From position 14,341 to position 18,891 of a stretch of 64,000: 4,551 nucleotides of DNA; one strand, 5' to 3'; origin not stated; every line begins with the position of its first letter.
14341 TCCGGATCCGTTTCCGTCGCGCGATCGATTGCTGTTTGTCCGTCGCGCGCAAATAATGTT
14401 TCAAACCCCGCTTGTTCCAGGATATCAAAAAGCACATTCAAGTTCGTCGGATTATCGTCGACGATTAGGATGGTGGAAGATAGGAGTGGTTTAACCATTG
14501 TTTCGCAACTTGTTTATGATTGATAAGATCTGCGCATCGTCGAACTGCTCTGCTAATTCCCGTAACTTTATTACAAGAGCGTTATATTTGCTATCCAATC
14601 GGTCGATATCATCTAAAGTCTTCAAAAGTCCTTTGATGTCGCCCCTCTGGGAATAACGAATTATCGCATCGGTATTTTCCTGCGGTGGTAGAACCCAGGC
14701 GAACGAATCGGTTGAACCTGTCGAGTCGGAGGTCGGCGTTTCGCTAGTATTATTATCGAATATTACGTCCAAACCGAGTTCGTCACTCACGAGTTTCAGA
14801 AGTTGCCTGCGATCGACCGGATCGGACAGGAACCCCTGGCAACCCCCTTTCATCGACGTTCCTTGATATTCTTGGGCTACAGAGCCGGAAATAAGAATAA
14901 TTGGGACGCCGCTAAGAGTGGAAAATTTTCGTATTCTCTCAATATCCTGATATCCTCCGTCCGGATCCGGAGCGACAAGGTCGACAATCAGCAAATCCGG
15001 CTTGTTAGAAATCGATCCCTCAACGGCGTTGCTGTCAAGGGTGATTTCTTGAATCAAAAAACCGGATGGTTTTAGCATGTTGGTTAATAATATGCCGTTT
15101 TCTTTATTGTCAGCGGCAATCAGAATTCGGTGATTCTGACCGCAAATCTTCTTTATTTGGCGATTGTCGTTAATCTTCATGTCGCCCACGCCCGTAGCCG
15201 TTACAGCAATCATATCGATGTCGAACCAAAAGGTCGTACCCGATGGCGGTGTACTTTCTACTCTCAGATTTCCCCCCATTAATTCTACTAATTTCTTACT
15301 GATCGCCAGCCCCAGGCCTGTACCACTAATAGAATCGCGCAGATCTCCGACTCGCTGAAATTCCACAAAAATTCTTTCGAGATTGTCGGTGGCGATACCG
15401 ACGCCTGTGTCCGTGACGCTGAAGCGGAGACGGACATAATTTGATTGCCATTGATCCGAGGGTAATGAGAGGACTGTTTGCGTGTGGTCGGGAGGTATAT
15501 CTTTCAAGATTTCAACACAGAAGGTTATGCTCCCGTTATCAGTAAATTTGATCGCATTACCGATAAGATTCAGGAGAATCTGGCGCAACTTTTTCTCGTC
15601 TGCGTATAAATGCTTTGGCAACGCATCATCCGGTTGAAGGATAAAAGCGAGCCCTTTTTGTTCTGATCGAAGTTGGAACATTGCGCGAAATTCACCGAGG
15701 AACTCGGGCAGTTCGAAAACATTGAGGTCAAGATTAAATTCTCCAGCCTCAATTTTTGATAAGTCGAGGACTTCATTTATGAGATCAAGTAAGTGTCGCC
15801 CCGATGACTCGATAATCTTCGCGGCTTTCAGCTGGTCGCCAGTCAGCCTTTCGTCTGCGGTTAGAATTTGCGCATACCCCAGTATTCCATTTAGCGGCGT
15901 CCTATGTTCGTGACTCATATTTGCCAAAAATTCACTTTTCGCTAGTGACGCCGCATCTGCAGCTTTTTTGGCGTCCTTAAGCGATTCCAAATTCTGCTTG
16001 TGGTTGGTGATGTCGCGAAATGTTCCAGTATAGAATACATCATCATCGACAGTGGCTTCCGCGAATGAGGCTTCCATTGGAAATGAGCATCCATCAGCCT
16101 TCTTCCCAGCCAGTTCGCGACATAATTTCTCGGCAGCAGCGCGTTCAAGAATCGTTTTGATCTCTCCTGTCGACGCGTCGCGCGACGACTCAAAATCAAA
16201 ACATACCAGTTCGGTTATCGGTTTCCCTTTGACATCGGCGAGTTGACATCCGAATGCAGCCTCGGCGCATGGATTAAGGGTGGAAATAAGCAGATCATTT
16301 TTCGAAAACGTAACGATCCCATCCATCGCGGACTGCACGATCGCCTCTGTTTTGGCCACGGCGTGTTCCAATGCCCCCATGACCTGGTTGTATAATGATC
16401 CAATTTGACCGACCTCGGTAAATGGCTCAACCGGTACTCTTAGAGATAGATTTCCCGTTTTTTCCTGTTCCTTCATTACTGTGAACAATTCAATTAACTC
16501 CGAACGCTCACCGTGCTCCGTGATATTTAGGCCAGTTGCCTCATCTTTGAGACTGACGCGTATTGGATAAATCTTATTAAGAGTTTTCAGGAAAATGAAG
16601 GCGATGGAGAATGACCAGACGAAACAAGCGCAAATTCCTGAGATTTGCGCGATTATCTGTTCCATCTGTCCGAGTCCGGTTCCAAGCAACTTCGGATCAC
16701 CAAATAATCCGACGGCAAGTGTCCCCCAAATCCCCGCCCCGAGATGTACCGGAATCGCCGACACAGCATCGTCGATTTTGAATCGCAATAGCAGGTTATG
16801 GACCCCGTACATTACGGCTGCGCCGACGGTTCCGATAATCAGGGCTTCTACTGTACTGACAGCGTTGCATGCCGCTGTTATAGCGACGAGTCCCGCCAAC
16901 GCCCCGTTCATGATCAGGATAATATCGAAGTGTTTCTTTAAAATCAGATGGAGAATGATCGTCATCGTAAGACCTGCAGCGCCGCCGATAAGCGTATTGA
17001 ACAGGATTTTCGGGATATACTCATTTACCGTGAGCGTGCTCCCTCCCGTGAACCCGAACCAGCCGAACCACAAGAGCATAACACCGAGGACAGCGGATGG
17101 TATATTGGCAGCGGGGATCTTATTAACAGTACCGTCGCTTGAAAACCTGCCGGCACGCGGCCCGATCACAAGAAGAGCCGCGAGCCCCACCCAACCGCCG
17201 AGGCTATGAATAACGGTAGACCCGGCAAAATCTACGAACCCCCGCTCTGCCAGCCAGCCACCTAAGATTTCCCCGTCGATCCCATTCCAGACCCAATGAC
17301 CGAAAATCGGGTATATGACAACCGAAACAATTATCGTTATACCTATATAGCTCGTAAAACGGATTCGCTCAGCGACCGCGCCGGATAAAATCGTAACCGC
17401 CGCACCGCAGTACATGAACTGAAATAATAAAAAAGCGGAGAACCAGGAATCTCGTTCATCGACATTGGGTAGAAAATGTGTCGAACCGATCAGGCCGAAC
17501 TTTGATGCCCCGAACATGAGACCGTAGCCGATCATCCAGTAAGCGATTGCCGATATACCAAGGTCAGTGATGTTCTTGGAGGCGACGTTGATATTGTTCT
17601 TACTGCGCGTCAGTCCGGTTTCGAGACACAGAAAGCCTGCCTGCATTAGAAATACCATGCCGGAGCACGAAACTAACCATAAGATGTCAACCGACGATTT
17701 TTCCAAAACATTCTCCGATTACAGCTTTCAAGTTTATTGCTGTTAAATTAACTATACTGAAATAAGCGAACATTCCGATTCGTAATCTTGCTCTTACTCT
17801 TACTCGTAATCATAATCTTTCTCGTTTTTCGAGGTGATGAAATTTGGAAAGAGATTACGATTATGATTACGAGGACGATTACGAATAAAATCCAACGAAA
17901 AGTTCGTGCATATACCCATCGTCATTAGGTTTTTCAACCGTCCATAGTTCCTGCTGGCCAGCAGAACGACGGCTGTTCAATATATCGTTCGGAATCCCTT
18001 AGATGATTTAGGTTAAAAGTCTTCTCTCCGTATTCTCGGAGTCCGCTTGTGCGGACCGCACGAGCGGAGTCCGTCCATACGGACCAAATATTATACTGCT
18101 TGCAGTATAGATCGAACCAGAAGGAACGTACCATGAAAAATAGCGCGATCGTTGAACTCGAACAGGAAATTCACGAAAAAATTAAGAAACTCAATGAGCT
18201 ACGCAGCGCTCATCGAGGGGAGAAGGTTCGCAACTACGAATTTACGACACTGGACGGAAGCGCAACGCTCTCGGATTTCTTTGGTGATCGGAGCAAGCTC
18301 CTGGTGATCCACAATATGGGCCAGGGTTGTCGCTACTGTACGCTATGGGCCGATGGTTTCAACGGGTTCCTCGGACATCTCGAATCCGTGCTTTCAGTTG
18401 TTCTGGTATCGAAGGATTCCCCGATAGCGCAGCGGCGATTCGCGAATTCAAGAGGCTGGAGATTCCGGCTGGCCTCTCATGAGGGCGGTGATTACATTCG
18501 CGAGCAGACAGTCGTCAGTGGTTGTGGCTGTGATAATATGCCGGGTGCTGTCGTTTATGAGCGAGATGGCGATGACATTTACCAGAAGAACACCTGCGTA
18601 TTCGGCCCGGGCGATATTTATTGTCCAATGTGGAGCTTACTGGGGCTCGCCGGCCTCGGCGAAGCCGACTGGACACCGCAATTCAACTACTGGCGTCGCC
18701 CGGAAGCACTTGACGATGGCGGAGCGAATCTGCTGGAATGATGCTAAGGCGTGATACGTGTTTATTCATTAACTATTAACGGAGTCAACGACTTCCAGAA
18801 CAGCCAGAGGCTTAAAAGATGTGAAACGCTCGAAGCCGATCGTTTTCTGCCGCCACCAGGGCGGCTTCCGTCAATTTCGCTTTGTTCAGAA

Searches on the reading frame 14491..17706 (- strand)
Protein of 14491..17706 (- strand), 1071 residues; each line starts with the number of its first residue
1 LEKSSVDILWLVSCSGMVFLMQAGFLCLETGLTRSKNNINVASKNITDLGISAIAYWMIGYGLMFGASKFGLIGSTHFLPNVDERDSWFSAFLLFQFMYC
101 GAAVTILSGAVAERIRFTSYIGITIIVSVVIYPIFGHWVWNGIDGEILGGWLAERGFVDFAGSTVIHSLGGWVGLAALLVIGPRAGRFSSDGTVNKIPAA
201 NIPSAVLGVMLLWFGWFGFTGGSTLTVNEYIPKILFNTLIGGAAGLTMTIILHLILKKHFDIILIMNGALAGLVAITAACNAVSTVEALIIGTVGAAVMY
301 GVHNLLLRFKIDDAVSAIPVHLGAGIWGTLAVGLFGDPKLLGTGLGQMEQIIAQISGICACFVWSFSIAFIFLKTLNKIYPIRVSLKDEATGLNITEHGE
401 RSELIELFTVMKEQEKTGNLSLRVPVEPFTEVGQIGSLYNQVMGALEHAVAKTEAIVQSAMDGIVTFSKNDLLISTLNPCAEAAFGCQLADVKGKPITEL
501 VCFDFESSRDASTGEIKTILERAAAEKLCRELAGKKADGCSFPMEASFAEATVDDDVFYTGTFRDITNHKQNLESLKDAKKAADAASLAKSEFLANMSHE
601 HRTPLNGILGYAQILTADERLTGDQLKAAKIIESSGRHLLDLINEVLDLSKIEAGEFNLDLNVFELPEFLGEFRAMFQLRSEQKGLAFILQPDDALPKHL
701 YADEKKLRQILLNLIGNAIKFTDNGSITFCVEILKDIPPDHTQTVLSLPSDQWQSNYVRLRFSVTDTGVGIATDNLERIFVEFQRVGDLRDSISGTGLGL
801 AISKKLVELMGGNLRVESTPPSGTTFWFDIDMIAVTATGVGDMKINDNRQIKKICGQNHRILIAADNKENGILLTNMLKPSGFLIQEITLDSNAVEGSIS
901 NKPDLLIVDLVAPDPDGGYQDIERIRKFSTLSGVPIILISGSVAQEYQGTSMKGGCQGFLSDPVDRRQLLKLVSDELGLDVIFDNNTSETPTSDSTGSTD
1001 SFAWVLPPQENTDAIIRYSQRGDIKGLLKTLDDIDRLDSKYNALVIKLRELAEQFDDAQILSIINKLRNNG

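Call 11: search_protein_families(library=pfam, proteins=[window:14491-17706:-])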
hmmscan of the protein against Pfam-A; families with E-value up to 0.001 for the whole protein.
window:14491-17706:- (1071 aa): 5 families
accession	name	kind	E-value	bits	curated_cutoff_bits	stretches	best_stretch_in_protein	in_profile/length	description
PF00909.26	Ammonium_transp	-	1.7e-111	373.2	23.2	1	9-401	1-397/399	Ammonium Transporter Family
PF02518.31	HATPase_c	-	2.1e-25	89.7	26.4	1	703-831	2-108/111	Histidine kinase-, DNA gyrase B-, and HSP90-like ATPase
PF00512.31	HisKA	-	2e-20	73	26.9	1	589-655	1-66/66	His Kinase A (phospho-acceptor) domain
PF00072.30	Response_reg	-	1.1e-10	42.1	30.2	1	861-973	1-110/111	Response regulator receiver domain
PF13426.13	PAS_9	-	1.5e-07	32.1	27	1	462-567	2-102/103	PAS domain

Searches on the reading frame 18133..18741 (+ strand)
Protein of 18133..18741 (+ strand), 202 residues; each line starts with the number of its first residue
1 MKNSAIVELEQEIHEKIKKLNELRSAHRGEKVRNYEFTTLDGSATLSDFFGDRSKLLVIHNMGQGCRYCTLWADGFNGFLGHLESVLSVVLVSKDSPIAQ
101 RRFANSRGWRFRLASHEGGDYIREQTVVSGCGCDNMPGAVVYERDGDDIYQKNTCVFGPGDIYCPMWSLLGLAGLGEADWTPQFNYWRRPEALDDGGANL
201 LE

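Call 11: search_protein_families(library=pfam, proteins=[window:18133-18741:+])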
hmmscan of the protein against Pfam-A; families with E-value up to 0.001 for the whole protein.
window:18133-18741:+ (202 aa): 2 families
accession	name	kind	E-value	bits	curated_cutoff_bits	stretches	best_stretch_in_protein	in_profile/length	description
PF05988.18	DUF899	-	5.2e-21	75.7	27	1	8-189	21-220/224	Bacterial protein of unknown function (DUF899)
PF00578.27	AhpC-TSA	-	1.1e-06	29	26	1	29-129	2-102/124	AhpC/TSA family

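Call 13: find_encoding_contigs(protein=window:18133-18741:+, flank=10000, max_places=10)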
Protein window:18133-18741:+ (202 aa): no gene with exactly this product is on record in the collection.
